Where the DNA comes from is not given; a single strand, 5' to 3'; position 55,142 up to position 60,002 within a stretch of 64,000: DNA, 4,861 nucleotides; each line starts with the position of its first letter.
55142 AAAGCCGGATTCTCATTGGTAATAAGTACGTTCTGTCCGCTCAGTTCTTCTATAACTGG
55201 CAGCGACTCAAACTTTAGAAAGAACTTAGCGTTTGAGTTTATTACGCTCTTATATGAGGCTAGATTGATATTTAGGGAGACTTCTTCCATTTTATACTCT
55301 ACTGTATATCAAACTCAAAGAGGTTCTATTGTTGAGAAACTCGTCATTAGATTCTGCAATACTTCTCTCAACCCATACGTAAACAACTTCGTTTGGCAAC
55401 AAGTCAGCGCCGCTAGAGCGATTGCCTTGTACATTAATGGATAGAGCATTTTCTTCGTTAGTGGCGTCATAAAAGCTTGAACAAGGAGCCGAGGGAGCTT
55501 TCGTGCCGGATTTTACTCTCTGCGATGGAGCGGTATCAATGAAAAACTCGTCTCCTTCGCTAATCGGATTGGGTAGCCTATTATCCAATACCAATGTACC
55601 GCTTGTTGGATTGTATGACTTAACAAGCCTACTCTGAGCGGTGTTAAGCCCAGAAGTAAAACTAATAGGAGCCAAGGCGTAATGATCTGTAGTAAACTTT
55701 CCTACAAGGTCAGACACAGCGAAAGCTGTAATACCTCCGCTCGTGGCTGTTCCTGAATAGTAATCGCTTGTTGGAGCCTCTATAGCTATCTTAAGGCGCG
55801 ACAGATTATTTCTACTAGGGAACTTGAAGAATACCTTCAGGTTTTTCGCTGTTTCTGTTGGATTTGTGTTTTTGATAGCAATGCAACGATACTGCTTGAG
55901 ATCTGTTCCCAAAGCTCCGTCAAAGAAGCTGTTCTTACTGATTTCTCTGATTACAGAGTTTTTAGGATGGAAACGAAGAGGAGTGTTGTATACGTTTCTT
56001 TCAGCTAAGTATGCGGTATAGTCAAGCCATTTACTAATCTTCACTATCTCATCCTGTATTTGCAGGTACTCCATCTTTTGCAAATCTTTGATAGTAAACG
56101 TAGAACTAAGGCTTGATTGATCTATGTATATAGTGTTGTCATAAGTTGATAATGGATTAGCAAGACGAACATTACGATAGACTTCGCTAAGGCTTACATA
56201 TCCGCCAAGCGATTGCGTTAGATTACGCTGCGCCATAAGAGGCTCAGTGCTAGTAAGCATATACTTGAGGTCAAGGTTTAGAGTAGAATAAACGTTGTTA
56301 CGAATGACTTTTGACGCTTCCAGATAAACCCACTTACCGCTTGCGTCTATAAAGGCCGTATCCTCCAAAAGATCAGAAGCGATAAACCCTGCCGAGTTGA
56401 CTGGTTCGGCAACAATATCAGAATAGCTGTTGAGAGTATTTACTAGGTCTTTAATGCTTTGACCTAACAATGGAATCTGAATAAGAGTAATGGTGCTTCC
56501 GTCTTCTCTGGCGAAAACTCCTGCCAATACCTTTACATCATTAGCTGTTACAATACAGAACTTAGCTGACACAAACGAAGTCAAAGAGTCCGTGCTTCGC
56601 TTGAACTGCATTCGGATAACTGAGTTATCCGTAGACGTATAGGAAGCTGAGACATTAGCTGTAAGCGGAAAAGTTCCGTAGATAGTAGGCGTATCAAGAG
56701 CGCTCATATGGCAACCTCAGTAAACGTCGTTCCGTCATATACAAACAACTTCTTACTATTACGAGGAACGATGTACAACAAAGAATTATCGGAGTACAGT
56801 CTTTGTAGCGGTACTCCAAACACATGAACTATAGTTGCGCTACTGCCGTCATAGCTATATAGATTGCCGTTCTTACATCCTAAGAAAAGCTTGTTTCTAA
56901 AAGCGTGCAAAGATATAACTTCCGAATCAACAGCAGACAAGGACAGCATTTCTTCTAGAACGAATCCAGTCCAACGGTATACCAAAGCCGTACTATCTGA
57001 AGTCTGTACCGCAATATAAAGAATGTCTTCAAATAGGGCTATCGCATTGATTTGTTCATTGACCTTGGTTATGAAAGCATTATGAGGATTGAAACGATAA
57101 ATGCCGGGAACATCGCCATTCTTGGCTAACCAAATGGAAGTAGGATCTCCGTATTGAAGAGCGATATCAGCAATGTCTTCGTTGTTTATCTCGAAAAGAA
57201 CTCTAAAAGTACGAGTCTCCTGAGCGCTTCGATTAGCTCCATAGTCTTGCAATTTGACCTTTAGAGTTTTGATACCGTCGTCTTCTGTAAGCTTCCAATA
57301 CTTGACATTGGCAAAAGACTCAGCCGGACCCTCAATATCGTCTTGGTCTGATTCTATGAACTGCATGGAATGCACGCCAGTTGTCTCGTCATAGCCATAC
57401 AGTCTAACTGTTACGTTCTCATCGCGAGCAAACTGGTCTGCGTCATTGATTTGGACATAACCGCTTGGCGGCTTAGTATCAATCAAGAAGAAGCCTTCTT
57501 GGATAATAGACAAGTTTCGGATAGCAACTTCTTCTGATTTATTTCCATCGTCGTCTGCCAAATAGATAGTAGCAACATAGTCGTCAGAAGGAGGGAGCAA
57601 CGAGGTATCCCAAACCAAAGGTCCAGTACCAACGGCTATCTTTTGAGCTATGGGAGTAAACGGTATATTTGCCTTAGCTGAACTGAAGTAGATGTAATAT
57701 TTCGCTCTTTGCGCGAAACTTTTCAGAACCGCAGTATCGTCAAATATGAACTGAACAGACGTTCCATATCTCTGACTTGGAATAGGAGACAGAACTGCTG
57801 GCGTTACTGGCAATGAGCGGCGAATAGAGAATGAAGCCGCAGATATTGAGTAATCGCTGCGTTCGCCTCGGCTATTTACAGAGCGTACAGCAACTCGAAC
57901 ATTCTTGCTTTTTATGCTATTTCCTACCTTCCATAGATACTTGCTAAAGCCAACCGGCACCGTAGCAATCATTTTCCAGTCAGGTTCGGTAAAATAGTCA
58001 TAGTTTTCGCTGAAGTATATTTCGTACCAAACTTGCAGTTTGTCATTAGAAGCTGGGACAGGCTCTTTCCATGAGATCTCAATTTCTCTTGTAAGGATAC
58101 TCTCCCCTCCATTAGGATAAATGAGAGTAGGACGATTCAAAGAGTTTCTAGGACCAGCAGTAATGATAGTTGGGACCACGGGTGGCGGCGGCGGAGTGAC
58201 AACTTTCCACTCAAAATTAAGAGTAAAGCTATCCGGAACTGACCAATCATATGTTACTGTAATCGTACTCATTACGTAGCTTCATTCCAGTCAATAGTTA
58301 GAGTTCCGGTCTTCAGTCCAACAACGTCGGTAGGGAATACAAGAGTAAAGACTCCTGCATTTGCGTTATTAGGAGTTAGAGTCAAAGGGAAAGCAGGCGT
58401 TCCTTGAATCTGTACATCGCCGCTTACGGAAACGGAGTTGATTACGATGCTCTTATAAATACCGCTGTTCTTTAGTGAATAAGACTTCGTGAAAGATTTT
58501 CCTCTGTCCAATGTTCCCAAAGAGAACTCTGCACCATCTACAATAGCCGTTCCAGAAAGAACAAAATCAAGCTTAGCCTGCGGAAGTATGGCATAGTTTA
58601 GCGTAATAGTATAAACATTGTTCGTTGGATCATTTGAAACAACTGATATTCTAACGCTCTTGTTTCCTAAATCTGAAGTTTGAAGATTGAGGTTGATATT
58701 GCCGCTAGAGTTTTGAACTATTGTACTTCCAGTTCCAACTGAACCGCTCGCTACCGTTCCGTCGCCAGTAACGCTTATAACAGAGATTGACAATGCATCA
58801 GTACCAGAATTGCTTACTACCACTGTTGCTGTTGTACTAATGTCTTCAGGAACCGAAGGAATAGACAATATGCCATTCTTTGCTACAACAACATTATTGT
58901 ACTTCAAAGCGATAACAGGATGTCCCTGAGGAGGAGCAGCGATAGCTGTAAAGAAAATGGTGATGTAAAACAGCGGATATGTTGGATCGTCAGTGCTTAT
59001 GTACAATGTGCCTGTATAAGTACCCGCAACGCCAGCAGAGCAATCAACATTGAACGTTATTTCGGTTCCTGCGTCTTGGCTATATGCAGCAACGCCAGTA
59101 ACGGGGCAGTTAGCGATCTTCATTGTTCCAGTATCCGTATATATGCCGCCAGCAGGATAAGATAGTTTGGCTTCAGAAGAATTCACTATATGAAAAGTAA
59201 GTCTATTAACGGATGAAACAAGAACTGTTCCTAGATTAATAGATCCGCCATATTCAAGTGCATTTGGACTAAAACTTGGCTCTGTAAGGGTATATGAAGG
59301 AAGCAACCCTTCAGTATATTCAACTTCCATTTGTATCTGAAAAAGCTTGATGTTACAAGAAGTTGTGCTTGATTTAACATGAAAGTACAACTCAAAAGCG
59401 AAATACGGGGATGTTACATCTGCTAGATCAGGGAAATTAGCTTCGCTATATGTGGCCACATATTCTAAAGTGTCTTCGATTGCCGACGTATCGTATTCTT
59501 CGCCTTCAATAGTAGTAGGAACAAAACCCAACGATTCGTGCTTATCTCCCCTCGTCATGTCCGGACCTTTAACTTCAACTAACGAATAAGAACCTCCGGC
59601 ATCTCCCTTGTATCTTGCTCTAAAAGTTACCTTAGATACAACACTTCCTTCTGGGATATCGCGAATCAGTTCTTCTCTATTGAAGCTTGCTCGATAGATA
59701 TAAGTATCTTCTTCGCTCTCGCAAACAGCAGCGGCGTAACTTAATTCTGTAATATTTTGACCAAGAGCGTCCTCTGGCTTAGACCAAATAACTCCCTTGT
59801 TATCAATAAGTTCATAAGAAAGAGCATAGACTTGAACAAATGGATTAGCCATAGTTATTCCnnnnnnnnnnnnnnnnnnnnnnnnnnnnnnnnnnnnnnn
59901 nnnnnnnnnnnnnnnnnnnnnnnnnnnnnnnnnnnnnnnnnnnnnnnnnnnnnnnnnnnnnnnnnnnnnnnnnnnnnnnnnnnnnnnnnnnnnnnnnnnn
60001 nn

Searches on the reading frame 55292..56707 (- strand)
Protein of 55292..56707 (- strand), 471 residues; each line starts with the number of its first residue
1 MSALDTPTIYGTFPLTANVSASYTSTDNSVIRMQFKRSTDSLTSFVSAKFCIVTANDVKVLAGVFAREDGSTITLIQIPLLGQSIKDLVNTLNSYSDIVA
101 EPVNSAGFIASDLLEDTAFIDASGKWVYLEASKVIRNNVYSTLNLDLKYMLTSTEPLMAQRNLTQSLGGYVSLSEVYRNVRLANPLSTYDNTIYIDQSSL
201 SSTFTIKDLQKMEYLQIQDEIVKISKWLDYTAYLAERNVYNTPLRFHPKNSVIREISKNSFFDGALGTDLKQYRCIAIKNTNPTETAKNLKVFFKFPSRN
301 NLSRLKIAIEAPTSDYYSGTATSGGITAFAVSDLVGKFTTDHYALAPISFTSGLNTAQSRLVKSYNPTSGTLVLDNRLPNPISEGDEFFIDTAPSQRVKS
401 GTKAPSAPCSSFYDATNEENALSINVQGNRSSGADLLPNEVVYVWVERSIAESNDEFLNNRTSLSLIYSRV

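Call 9: search_protein_families(library=phrogs, proteins=[window:55292-56707:-], max_evalue=0.001)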
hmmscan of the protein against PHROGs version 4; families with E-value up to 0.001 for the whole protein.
window:55292-56707:- (471 aa): 0 families

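Call 43: search_protein_families(library=pfam, proteins=[window:55292-56707:-], max_evalue=0.01)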
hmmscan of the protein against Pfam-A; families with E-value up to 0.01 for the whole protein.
window:55292-56707:- (471 aa): 0 families

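Call 87: search_dna_similar(query=window:55292-56707:-, collection=phages, mode=protein, max_rows=12, max_evalue=0.001)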
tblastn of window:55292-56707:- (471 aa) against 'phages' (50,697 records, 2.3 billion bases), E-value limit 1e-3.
No match.

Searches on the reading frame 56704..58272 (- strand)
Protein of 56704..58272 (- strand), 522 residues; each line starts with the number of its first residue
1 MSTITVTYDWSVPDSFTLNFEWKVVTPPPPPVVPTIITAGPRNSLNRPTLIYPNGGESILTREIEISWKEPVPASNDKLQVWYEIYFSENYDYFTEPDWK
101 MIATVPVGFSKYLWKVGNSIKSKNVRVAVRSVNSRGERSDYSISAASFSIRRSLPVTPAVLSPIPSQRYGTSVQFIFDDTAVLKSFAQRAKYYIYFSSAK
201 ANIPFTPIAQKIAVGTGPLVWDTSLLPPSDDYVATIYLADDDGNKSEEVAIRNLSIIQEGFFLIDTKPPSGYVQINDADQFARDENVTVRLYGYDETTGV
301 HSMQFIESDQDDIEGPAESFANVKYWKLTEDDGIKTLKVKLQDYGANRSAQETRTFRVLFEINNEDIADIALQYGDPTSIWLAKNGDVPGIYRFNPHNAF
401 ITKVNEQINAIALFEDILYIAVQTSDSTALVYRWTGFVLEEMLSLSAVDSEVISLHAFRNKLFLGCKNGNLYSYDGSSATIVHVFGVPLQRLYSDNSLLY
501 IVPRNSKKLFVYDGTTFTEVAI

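Call 9: search_protein_families(library=phrogs, proteins=[window:56704-58272:-], max_evalue=0.001)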
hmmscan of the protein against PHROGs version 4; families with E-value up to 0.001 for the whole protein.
window:56704-58272:- (522 aa): 2 families
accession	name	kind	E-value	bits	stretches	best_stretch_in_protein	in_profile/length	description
phrog_10898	-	unknown function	8.9e-06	26.6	1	264-356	9-108/221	-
phrog_31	-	tail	0.00083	18.2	0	27-144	964-1057/1565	central tail fiber J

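Call 86: search_dna_similar(query=window:56704-58272:-, collection=phages, mode=protein, max_rows=12, max_evalue=0.001)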
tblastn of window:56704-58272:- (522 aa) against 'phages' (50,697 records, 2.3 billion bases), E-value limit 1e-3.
Records with a match: 1; places in all: 1; records where one place covers at least 80% of the query: 0.
Best place of each record, by identity: <60% 1.
By first word of the organism name: Bacteriophage 1.
By host as written in the record: - 1.
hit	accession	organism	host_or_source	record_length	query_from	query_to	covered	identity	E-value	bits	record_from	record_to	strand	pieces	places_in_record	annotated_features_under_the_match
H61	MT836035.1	Bacteriophage sp.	human fecal samples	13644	262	358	19%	33.0%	3e-4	50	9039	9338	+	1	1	record has no annotation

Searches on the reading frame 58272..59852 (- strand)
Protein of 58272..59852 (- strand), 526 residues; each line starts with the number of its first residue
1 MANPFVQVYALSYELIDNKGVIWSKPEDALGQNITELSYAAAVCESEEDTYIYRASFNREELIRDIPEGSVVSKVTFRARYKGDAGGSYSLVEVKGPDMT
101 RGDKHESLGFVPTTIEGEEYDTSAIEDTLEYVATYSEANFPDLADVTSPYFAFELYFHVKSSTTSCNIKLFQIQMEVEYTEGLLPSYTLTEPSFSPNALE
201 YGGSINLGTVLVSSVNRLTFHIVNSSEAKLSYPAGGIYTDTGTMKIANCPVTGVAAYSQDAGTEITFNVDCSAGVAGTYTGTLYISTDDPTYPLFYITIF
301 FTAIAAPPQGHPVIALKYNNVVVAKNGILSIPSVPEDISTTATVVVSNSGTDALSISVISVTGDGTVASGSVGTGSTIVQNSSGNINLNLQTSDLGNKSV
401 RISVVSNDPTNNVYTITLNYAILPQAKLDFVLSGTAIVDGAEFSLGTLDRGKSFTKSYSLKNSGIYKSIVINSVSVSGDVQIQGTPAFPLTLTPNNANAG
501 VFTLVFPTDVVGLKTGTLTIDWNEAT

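Call 9: search_protein_families(library=phrogs, proteins=[window:58272-59852:-], max_evalue=0.001)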
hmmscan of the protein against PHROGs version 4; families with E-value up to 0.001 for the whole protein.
window:58272-59852:- (526 aa): 0 families

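Call 43: search_protein_families(library=pfam, proteins=[window:58272-59852:-], max_evalue=0.01)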
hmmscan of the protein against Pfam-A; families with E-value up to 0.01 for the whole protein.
window:58272-59852:- (526 aa): 2 families
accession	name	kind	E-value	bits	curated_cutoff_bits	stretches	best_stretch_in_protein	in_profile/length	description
PF07610.17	DUF1573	-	2.1e-06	28.1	26.1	0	333-413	12-90/98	Protein of unknown function (DUF1573)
PF22544.2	HYDIN_VesB_CFA65-like_Ig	-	0.0016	19.1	25.5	0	329-418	10-97/100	HYDIN/CFA65/VesB-like, Ig-like domain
